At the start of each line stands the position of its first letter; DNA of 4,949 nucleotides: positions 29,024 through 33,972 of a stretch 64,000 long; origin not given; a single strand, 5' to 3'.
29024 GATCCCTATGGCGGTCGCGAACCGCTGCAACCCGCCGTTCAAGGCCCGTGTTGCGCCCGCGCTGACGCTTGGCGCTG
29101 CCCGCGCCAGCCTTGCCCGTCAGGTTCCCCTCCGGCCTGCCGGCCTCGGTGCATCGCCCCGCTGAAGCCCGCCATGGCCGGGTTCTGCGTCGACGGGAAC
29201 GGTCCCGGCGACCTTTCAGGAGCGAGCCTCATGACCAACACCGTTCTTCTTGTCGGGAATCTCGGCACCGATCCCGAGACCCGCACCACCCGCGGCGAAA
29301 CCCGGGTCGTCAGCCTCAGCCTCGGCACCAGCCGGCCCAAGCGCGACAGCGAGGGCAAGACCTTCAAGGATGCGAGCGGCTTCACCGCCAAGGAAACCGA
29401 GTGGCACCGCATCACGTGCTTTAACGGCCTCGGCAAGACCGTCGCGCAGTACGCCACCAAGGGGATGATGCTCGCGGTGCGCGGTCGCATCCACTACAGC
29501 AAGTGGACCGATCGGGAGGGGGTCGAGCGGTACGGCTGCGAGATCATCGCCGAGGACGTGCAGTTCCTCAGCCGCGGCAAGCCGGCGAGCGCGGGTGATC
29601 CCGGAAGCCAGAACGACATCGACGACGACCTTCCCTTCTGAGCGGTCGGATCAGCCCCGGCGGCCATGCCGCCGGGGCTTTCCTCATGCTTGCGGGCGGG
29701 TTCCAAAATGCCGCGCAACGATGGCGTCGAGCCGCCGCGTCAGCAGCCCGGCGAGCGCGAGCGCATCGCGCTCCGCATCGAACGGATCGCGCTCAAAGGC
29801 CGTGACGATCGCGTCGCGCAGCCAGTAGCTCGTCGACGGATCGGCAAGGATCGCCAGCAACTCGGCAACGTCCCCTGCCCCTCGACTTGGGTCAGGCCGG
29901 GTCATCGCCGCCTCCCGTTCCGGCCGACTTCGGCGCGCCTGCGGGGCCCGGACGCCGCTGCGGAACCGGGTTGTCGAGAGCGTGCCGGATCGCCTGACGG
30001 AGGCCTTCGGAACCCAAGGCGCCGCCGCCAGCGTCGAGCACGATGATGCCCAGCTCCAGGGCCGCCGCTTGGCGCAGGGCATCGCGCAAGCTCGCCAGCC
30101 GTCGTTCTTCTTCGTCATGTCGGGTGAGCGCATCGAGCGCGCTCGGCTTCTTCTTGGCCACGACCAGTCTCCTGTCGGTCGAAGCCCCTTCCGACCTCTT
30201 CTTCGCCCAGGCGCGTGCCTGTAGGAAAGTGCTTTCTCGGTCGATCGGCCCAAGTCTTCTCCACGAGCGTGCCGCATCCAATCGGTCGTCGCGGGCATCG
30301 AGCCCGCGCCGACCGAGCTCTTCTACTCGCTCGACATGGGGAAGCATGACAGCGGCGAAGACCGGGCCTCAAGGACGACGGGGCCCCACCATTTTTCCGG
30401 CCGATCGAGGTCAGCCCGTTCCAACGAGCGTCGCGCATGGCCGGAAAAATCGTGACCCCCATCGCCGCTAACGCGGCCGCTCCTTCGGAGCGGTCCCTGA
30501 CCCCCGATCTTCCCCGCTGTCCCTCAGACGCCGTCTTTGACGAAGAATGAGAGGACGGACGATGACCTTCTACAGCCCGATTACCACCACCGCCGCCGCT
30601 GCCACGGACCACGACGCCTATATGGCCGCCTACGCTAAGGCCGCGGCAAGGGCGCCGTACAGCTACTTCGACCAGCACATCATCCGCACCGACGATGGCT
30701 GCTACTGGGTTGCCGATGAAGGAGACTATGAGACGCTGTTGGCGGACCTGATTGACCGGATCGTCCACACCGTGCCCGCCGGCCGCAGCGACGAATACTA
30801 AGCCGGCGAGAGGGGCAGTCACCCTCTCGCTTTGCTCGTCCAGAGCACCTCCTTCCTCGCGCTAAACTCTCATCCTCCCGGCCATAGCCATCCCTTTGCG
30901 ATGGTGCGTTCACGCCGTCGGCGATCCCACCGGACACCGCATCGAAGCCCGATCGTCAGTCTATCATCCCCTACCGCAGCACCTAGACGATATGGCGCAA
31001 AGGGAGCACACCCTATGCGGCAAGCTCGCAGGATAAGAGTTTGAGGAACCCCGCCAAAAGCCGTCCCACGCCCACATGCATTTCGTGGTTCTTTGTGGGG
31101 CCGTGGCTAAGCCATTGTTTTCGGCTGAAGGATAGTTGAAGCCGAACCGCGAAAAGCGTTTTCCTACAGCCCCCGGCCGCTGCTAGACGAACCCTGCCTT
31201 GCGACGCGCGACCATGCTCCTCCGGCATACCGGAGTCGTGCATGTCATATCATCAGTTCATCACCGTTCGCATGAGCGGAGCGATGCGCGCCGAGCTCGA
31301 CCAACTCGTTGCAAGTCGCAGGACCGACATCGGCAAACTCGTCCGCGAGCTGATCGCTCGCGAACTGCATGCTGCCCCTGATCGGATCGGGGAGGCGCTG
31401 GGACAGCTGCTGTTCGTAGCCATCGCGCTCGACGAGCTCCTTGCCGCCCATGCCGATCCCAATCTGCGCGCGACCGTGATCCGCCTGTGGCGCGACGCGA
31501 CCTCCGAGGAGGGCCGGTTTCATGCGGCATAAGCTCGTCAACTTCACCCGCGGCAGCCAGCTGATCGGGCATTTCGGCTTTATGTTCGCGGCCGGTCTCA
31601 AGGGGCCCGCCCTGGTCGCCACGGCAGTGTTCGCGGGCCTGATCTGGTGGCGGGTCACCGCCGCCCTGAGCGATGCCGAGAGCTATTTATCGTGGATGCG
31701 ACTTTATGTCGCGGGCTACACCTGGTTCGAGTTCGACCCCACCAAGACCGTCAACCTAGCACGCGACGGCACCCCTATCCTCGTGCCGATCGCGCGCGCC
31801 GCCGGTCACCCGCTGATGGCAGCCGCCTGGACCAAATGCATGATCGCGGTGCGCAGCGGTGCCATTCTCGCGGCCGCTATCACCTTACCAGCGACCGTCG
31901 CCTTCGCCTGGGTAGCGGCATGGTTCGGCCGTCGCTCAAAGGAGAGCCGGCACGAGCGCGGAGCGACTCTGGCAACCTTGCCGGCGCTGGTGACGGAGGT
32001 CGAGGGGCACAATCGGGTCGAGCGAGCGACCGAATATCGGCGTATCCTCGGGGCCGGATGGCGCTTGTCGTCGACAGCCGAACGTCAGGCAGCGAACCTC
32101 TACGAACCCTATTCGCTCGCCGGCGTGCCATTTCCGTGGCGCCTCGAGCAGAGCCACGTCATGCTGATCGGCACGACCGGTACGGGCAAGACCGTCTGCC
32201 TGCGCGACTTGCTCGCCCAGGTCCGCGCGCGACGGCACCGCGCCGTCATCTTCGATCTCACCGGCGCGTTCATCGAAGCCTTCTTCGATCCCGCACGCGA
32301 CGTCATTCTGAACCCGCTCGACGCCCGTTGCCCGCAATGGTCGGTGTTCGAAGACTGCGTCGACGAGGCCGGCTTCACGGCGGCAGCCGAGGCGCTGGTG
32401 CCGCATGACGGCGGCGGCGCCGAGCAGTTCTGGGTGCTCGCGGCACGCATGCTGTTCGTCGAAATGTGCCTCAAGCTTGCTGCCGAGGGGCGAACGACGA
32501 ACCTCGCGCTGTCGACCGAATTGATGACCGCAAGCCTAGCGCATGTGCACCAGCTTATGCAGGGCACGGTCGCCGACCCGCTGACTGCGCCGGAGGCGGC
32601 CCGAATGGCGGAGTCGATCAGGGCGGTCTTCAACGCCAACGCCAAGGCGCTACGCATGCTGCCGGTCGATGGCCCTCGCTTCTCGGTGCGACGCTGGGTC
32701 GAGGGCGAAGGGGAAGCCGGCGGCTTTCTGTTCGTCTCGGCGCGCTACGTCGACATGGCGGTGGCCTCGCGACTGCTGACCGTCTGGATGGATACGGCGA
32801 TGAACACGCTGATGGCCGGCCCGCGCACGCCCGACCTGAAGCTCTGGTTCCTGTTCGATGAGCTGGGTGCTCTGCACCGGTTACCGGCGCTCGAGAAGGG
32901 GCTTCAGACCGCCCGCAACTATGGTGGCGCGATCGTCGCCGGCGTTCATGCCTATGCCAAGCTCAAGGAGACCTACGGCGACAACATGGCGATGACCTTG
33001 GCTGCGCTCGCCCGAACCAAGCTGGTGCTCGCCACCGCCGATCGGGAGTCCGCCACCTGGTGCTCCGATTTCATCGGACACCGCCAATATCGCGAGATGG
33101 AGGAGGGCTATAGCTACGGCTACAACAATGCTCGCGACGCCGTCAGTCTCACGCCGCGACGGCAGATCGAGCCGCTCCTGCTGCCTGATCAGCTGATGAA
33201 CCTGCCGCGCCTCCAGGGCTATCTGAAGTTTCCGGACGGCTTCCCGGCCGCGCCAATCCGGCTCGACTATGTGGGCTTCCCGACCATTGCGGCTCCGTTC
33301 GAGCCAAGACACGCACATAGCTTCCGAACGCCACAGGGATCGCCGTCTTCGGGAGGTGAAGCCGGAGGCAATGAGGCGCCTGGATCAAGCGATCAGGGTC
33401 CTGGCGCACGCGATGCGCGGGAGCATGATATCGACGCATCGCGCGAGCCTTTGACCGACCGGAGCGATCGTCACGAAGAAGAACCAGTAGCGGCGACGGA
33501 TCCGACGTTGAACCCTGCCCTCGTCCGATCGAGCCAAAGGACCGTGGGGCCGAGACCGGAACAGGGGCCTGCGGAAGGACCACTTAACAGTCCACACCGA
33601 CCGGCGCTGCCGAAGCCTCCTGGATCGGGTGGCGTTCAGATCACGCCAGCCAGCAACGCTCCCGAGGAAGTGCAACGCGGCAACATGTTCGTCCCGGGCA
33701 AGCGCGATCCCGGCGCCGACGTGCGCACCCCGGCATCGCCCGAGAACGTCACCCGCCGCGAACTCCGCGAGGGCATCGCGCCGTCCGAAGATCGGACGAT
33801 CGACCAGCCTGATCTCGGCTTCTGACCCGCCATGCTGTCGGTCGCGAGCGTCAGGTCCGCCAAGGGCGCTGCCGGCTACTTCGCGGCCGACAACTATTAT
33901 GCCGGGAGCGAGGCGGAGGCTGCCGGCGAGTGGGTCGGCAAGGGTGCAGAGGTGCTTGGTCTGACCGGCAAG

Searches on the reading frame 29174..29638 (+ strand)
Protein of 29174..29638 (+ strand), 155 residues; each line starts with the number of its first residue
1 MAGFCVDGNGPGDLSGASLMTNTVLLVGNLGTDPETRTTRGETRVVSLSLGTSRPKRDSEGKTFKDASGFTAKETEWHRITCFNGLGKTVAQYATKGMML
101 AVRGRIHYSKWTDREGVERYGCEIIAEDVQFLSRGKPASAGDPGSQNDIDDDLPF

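Call 50: search_protein_families(library=pfam, proteins=[window:29174-29638:+], max_evalue=0.001)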
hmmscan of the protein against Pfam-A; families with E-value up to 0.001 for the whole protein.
window:29174-29638:+ (155 aa): 1 family
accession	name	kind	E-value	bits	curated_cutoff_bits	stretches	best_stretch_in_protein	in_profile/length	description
PF00436.31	SSB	-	7.1e-26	90.7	26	1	22-132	2-104/104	Single-strand binding protein family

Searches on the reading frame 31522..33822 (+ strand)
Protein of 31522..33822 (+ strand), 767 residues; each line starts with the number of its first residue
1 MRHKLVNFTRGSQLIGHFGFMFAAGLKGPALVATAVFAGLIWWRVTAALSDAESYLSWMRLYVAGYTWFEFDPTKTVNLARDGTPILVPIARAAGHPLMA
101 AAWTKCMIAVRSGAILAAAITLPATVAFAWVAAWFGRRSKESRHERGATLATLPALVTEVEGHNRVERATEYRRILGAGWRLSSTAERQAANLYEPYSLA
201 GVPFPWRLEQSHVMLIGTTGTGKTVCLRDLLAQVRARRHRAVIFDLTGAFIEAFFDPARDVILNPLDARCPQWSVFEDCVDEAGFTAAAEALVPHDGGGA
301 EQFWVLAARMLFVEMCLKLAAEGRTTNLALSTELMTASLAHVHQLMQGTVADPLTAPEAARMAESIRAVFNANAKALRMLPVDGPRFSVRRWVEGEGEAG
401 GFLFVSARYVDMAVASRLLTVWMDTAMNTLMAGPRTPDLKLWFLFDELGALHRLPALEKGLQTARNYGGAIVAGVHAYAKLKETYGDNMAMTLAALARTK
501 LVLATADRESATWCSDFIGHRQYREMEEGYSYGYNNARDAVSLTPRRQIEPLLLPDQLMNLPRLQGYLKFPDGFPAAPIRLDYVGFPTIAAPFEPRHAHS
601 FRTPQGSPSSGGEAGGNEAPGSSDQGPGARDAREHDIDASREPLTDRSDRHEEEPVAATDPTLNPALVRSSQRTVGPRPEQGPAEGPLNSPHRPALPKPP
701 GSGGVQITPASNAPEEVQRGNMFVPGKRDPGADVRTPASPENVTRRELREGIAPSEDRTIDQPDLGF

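Call 18: search_protein_families(library=pfam, proteins=[window:31522-33822:+], max_evalue=0.001)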
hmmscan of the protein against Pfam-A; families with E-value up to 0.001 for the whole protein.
window:31522-33822:+ (767 aa): 7 families
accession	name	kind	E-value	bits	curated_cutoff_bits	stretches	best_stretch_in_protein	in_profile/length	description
PF10412.15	TrwB_AAD_bind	-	3e-156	520.6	20.5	1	197-581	2-386/387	Type IV secretion-system coupling protein DNA-binding domain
PF12696.13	TraG-D_C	-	3.9e-16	59.6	22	1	441-563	2-126/126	TraM recognition site of TraD and TraG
PF02534.20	T4SS-DNA_transf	-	2.5e-13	50.2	20.1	1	403-563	263-425/468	Type IV secretory system Conjugative DNA transfer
PF13191.12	AAA_16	-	0.00019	22.4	32.6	1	211-279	25-100/167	AAA ATPase domain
PF13401.12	AAA_22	-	0.00026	21.7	27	1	209-248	4-43/130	AAA domain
PF12775.13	AAA_7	-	0.00062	19.8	25.8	0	210-244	33-67/181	P-loop containing dynein motor region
PF01580.24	FtsK_SpoIIIE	-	0.00098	19.1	24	0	205-232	39-61/221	FtsK/SpoIIIE family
